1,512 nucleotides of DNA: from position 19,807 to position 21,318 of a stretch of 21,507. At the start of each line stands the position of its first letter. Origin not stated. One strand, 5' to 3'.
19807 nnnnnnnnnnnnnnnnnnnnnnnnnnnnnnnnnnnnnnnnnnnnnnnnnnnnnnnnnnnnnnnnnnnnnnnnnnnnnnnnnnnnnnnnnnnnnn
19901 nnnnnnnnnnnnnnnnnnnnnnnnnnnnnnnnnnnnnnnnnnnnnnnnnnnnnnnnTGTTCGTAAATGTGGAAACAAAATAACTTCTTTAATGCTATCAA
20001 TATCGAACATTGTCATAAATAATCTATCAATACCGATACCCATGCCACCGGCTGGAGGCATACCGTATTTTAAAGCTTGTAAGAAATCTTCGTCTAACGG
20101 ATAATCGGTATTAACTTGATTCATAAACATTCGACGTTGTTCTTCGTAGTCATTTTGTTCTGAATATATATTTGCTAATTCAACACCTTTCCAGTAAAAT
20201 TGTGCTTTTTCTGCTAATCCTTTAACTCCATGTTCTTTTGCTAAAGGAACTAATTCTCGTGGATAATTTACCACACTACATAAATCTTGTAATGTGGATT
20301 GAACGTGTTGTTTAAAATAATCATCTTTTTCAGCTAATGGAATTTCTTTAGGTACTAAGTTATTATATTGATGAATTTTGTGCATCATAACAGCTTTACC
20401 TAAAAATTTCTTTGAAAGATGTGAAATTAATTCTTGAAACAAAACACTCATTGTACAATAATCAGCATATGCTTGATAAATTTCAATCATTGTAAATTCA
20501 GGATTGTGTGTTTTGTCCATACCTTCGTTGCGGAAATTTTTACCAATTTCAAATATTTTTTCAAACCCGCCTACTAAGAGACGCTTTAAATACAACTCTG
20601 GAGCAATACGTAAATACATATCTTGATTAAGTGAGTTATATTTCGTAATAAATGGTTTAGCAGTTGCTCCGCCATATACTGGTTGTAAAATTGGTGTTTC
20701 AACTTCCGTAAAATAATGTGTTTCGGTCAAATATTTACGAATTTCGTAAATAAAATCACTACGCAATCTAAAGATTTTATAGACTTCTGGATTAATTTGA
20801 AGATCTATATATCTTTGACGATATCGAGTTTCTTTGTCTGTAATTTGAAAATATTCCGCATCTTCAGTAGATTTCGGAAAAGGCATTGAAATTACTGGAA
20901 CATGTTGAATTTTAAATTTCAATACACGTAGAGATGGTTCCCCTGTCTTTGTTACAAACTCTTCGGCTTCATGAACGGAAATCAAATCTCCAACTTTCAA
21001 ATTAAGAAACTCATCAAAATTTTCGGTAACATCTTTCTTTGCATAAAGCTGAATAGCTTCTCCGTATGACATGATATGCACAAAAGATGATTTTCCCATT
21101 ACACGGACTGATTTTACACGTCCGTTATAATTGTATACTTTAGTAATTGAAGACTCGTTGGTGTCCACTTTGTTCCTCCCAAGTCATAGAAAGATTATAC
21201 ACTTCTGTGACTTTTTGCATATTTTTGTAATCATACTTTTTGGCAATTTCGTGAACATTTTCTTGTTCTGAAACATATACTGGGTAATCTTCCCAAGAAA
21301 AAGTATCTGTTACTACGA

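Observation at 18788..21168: Translation module: class II LysRS, PTH2 peptidyl-tRNA hydrolase and tRNA-Arg in a row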

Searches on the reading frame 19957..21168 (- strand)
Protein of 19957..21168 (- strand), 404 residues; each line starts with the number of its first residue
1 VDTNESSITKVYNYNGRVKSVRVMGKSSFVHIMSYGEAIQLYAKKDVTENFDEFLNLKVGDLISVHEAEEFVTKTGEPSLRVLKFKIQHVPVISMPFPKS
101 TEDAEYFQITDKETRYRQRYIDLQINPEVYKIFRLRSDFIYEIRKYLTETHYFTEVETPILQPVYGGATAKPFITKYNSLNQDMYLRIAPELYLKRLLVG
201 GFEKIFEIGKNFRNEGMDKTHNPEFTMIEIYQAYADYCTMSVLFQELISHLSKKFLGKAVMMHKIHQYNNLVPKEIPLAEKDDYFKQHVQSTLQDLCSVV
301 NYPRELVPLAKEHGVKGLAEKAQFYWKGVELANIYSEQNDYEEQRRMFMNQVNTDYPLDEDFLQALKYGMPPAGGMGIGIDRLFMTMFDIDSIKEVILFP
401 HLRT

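Call 5: search_protein_families(library=pfam, proteins=[window:19957-21168:-], max_evalue=0.01)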
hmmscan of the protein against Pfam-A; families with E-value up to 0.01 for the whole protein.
window:19957-21168:- (404 aa): 3 families
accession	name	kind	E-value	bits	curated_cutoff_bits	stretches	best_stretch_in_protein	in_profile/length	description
PF00152.25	tRNA-synt_2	-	1e-75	255.1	25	1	111-402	1-307/308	tRNA synthetases class II (D, K and N)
PF01409.25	tRNA-synt_2d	-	1.7e-07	31.5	19.8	1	204-269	104-167/246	tRNA synthetases class II core domain (F)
PF01336.31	tRNA_anti-codon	-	2.2e-05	24.7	27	1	16-87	5-74/75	OB-fold nucleic acid binding domain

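Call 6: search_solved_structures(query=window:19957-21168:-, show_alignments=2)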
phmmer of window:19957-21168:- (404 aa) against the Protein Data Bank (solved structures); distinct sequences matched with E-value up to 0.001: 71 (the best 60 are shown).
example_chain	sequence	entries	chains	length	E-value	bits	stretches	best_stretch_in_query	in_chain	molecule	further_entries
9slz_A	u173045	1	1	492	1.7e-93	317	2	15-258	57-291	Lysine--tRNA ligase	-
4ex5_A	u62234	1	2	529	1.2e-83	284.6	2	15-265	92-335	Lysine--tRNA ligase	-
3a74_A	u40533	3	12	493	1.5e-82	281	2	15-316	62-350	Lysyl-tRNA synthetase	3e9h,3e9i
9jkl_A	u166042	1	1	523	2.1e-81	277.2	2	15-315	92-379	Lysine--tRNA ligase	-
1e1o_A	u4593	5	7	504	5.6e-81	275.8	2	13-273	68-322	LYSYL-TRNA SYNTHETASE, HEAT INDUCIBLE | LYSYL-TRNA SYNTHETASE | LYSYL-TRNA SYNTHETASE (LYSU)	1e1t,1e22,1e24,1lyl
9kwd_A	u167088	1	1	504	5.6e-81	275.8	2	13-273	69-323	Lysine--tRNA ligase, heat inducible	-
5yzx_A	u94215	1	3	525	6e-81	275.7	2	13-273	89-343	Lysine--tRNA ligase, heat inducible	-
1bbu_A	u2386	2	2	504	9e-81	275.1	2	15-261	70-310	PROTEIN (LYSYL-TRNA SYNTHETASE)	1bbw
36lw_A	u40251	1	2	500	1.5e-80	274.4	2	23-299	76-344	Lysine--tRNA ligase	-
6wbd_A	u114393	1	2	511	7.3e-74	252.4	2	15-255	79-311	Lysine--tRNA ligase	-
5eln_A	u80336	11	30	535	1.3e-73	251.6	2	108-257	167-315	Lysine--tRNA ligase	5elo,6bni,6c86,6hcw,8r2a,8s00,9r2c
8s0v_A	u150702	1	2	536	2.4e-73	250.7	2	108-257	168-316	Lysine--tRNA ligase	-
7zog_A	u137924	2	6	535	3e-71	243.8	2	108-257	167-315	Lysine-tRNA ligase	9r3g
4up7_A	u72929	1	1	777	3.2e-70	240.4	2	12-289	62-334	LYSINE--TRNA LIGASE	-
4up8_A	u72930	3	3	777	3.2e-70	240.4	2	12-289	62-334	LYSINE--TRNA LIGASE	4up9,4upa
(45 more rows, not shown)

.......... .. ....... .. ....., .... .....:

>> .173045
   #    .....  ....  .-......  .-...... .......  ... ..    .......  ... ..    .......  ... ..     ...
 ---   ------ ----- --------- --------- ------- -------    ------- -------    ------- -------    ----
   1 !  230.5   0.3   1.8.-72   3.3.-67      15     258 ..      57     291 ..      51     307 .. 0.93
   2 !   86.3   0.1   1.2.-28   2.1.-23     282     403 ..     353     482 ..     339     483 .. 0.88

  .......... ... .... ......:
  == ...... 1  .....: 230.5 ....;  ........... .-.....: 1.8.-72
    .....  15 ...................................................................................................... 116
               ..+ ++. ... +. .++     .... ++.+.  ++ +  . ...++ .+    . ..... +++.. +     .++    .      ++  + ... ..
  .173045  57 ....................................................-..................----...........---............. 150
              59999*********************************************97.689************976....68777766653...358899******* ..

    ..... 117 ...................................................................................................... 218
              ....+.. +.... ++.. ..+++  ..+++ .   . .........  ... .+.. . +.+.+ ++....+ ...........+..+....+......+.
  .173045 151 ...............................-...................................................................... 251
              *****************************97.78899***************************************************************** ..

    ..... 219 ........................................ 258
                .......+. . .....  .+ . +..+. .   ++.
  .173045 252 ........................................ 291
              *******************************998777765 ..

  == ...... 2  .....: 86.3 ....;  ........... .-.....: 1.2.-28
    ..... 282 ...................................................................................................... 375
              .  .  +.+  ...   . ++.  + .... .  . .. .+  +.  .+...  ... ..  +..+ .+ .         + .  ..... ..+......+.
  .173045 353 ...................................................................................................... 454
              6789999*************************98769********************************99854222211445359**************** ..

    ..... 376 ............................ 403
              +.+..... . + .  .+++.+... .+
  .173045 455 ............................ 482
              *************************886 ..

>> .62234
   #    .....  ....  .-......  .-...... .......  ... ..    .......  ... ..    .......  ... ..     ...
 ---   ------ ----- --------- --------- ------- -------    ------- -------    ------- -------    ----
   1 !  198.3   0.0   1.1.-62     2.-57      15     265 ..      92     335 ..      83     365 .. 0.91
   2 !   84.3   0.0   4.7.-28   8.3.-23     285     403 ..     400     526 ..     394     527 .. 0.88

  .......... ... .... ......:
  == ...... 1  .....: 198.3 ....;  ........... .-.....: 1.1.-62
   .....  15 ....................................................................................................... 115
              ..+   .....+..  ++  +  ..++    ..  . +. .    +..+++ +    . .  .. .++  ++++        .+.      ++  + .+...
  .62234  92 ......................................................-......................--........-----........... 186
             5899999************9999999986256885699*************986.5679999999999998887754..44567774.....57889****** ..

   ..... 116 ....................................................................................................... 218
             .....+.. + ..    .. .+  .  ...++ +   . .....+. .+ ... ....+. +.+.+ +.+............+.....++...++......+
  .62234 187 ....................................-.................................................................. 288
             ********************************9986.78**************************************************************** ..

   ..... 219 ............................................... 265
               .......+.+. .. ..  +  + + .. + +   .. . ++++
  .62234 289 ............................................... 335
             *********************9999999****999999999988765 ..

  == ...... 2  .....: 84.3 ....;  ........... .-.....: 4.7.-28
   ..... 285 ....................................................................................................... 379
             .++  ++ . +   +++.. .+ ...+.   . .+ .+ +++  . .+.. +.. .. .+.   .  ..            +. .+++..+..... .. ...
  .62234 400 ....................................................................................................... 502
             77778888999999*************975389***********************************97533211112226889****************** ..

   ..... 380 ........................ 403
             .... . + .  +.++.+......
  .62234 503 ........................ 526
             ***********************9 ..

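Call 7: search_protein_families(library=ncbifam, proteins=[window:19957-21168:-], max_evalue=0.01)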
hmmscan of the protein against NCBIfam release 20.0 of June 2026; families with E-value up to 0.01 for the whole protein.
window:19957-21168:- (404 aa): 19 families
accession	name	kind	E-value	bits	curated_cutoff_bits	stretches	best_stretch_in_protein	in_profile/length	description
NF001756.1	PRK00484.1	subfamily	2.1e-123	412.6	468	2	9-266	51-301/488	lysine--tRNA ligase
TIGR00499.1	lysS_bact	equivalog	1.4e-113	380.2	427.6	2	12-270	56-308/496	lysine--tRNA ligase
NF002821.0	PRK02983.1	equivalog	8.6e-100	335.3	742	2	13-267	663-911/1102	bifunctional lysylphosphatidylglycerol synthetase/lysine--tRNA ligase LysX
NF009101.0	PRK12445.1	subfamily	5.4e-86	289.1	1026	2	13-268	69-318/505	lysine--tRNA ligase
TIGR00462.1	genX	equivalog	5.5e-52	177.1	286.9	2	134-259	2-130/304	EF-P lysine aminoacylase EpmA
NF006828.0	PRK09350.1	equivalog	2.2e-46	158.6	264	2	296-401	209-322/325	elongation factor P--(R)-beta-lysine ligase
NF003483.0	PRK05159.1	equivalog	7e-38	130.6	353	2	8-260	16-263/438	aspartate--tRNA(Asn) ligase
NF001750.0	PRK00476.1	equivalog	8.8e-35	120.1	443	2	4-262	13-272/590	aspartate--tRNA ligase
TIGR00459.1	aspS_bact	equivalog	1.3e-34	119.5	373.85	2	4-260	11-265/586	aspartate--tRNA ligase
TIGR00458.1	aspS_nondisc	equivalog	1.9e-34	119.4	368.4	2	13-254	16-256/428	aspartate--tRNA(Asn) ligase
NF003037.0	PRK03932.1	equivalog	1.8e-21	76.6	414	2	9-259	16-266/451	asparagine--tRNA ligase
TIGR00457.1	asnS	equivalog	4.3e-21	75.3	342.6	2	13-261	20-268/455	asparagine--tRNA ligase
NF009460.0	PRK12820.1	equivalog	4.5e-21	74.6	1379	2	111-250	152-289/723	bifunctional aspartyl-tRNA synthetase/aspartyl/glutamyl-tRNA amidotransferase subunit C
NF005052.0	PRK06462.1-1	equivalog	3.2e-11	42.9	368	1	101-255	20-173/353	asparagine synthetase A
NF005054.0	PRK06462.1-4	equivalog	4.8e-09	35.7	309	1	126-401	18-310/318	asparagine synthetase A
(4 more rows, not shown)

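Call 8: search_protein_families(library=phrogs, proteins=[window:19957-21168:-], max_evalue=0.01)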
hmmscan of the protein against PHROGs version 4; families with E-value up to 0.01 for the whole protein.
window:19957-21168:- (404 aa): 1 family
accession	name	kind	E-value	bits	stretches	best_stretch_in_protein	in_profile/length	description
phrog_19509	-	unknown function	3.4e-24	86.2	2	109-258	119-266/588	-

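Call 10: search_dna_similar(query=window:19957-21168:-, collection=phages, mode=protein, max_rows=40)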
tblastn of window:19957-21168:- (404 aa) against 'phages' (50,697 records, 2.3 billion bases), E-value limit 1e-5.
Records with a match: 38; places in all: 38; records where one place covers at least 80% of the query: 15.
Best place of each record, by identity: <60% 38.
By first word of the organism name: Listeria 7; Bacteriophage 6; Acinetobacter 6; Salmonella 5; Enterococcus 4; Staphylococcus 4; uncultured 3; Pseudomonas 1; Escherichia 1; Microcystis 1.
By host as written in the record: - 17; Listeria monocytogenes 7; Staphylococcus aureus 4; Homo sapiens 3; Enterococcus faecalis 2; Salmonella enterica subsp. enterica serovar Kentucky 2; Pseudomonas aeruginosa 1; Escherichia coli O157:H7 ATCC 43895 1; and 1 more.
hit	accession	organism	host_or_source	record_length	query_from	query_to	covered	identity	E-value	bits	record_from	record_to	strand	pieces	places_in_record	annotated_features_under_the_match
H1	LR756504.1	uncultured phage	metagenomic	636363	17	400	95%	39.1%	7e-73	253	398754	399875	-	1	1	record has no annotation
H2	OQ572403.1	Pseudomonas phage Y1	Pseudomonas aeruginosa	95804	16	403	96%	38.5%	1e-69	243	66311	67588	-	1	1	record has no annotation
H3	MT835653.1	Bacteriophage sp.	human fecal samples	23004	10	403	98%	37.8%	1e-70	246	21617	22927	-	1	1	record has no annotation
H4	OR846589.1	Enterococcus phage Efs 1-1-1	Enterococcus faecalis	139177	16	403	96%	36.7%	5e-66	233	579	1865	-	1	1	record has no annotation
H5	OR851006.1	Salmonella phage S.Kent 1-2-1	Salmonella enterica subsp. enterica ...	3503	16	403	96%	36.7%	5e-72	249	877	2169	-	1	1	record has no annotation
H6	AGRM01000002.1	Salmonella enterica subsp. houtenae str. ATCC BAA-1581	Homo sapiens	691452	16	403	96%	36.7%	1e-71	249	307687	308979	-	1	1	lysyl-tRNA synthetase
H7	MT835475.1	Bacteriophage sp.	human fecal samples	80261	16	403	96%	36.5%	5e-65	230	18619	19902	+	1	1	record has no annotation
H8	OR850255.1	Staphylococcus phage SA 1298 Kay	Staphylococcus aureus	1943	16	403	96%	36.3%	8e-71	239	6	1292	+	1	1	record has no annotation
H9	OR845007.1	Staphylococcus phage SA 1306 Kay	Staphylococcus aureus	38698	16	403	96%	36.3%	5e-68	239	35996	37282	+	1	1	record has no annotation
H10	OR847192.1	Listeria phage LM 4-11-1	Listeria monocytogenes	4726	16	403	96%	36.1%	7e-62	221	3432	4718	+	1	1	record has no annotation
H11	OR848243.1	Listeria phage LM 4-14-1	Listeria monocytogenes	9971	16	403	96%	36.1%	7e-62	221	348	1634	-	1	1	record has no annotation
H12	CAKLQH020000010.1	Acinetobacter phage MD-2021a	not known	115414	16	403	96%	35.7%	2e-61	220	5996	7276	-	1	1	lysU: lysyl-tRNA synthetase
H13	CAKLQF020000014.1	Acinetobacter phage MD-2021a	not known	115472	16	403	96%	35.7%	2e-61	220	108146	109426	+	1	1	lysU: lysyl-tRNA synthetase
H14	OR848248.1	Listeria phage LM 4-14-1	Listeria monocytogenes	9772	16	403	96%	35.6%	1e-61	221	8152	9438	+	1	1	record has no annotation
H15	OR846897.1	Listeria phage LM 4-11-1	Listeria monocytogenes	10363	16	403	96%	35.6%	1e-61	221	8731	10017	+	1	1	record has no annotation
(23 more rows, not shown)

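Call 14: find_homologous_proteins(query=window:19957-21168:-, max_evalue=1e-20)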
Query window:19957-21168:- (404 aa): 8000 proteins with E <= 1e-20 among 8000 candidates; the best 120 are listed.
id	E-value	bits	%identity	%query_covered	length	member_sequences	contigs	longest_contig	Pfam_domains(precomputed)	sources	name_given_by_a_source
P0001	4.8e-271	916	100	100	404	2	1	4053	PF01409.26,PF01336.32,PF00152.26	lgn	-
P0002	1.9e-168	579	65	98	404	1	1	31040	PF00152.26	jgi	jgi:lysyl-tRNA synthetase class 2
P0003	2.4e-158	545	62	98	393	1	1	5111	PF00152.26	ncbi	-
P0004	4.2e-95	337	43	96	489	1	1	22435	PF01409.26,PF01336.32,PF00152.26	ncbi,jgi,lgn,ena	-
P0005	4.4e-95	337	44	98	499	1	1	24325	PF01336.32,PF00152.26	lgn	-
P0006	4.5e-94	334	44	96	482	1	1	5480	PF01336.32,PF00152.26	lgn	-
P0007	2.1e-93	332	40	96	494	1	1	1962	PF01336.32,PF00152.26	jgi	jgi:lysyl-tRNA synthetase class 2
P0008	5.2e-93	330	44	96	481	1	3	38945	PF01336.32,PF00152.26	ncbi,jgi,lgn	jgi:lysyl-tRNA synthetase class 2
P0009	5.3e-93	330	42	96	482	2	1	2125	PF01409.26,PF01336.32,PF00152.26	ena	-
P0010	6.1e-93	330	40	100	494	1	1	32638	PF01336.32,PF00152.26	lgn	-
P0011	2.6e-92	328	44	96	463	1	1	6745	PF01336.32,PF00152.26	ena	-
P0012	4.2e-92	327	41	97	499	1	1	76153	PF01336.32,PF00152.26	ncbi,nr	ncbi:MAG: lysine--tRNA ligase [Desulfobulbus propionicus]|nr:MAG: lysine--tRNA ligase [Desulfobulbus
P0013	4.7e-92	327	43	96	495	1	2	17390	PF01336.32,PF00152.26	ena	-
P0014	5.4e-92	327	44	96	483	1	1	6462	PF01409.26,PF01336.32,PF00152.26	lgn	-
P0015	7.7e-92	326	42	96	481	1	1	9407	PF01336.32,PF00152.26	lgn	-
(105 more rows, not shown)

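Call 15: find_encoding_contigs(protein=P0002, flank=10000, max_places=4)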
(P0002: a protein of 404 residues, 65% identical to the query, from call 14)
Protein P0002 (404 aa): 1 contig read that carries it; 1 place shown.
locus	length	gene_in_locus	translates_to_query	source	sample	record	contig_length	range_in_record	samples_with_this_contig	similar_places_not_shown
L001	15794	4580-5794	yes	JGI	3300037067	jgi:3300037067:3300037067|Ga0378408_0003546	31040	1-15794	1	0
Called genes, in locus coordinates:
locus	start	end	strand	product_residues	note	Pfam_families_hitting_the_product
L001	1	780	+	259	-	?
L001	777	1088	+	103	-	-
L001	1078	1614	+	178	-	-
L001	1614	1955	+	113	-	-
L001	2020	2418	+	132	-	-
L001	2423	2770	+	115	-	-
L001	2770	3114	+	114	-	-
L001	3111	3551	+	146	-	-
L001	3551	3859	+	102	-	-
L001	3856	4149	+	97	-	-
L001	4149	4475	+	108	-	-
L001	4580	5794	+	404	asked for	PF00152:tRNA-synt_2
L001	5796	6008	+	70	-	-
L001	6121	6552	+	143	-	-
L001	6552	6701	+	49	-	-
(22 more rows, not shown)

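Call 16: find_encoding_contigs(protein=P0003, flank=10000, max_places=4)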
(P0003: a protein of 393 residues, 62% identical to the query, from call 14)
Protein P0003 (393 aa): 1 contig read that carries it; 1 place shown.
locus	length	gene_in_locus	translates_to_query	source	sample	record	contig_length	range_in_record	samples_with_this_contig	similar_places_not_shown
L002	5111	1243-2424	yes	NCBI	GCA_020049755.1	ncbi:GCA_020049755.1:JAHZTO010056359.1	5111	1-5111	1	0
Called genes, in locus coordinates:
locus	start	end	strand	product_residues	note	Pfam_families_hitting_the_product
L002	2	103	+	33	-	?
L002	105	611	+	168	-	-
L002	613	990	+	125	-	PF01981:PTH2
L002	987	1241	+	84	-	-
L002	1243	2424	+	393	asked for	PF00152:tRNA-synt_2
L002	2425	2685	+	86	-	-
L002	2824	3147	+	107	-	-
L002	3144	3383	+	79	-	-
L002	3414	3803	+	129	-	PF02675:AdoMet_dc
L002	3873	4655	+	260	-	PF13392:HNH_3 (weak)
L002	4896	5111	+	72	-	?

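Call 17: find_encoding_contigs(protein=P0001, flank=10000, max_places=4)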
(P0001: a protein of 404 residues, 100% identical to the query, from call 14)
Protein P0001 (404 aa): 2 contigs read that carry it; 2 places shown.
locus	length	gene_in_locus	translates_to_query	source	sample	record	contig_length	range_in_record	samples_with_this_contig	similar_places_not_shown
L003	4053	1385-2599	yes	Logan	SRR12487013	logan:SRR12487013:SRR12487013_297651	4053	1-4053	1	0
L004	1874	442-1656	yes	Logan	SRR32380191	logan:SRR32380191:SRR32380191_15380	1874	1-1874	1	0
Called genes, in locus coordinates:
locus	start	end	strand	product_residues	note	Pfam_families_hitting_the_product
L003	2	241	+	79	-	?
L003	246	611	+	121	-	-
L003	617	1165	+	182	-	-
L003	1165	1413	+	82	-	-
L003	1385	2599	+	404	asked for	PF01336:tRNA_anti-codon (faint), PF00152:tRNA-synt_2, PF01409:tRNA-synt_2d (faint)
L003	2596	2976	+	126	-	PF01981:PTH2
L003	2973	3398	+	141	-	PF25176:DUF7831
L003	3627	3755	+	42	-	-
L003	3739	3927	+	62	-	-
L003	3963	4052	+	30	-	?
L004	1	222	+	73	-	?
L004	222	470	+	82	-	-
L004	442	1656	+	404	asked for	PF01336:tRNA_anti-codon (faint), PF00152:tRNA-synt_2, PF01409:tRNA-synt_2d (faint)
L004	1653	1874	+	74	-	?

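Call 18: find_related_loci(query=window:19957-21168:-, collection=viral_contigs, flank=10000)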
Query window:19957-21168:- (404 aa) in viral_contigs; peptide patterns used: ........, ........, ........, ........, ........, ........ (x = any residue, [..] = any of these).
12 stretches matched a pattern, but none encodes a relative of the query by tblastn (E <= 1e-3).

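Call 42: predict_structure(alignment_id=A2)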
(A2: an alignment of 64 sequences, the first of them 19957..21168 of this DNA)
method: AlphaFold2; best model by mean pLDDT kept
length: 404 residues; sequences in the alignment: 64
mean_pLDDT: 85.7   pTM: 0.85
mean pLDDT of the five models: 85.7, 81.2, 80.5, 80.2, 79.5
residues with pLDDT >= 90: 247; 70-90: 88; 50-70: 49; < 50: 20
segments of 3 or more residues with pLDDT < 50: 1-5, 101-109, 214-217
pLDDT, mean of each block of 10 residues (from residue 1): 55 89 95 91 97 95 96 93 96 69 47 68 81 94 98 92 64 76 74 90 94 53 78 98 98 97 95 96 94 97 91 95 96 94 86 69 88 95 94 74 50
secondary structure, 60 per line:
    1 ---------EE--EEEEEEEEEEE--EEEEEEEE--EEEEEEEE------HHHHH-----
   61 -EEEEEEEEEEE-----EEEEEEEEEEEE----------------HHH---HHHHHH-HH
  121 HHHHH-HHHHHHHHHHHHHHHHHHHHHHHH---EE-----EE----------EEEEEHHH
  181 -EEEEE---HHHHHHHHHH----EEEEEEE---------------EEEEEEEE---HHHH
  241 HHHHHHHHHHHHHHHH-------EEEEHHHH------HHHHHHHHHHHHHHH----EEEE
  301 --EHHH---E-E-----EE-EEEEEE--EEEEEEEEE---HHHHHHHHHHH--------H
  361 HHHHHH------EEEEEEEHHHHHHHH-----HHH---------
elements in order: E14-24 E27-34 E37-44 H51-55 E62-72 E78-89 H112-117 H119-125 H127-150 E173-177 E182-186 H190-199 E204-210 E226-233 H237-256 E264-267 H268-271 H278-292 E297-300 E321-326 E329-337 H341-351 H360-366 E373-379 H380-387
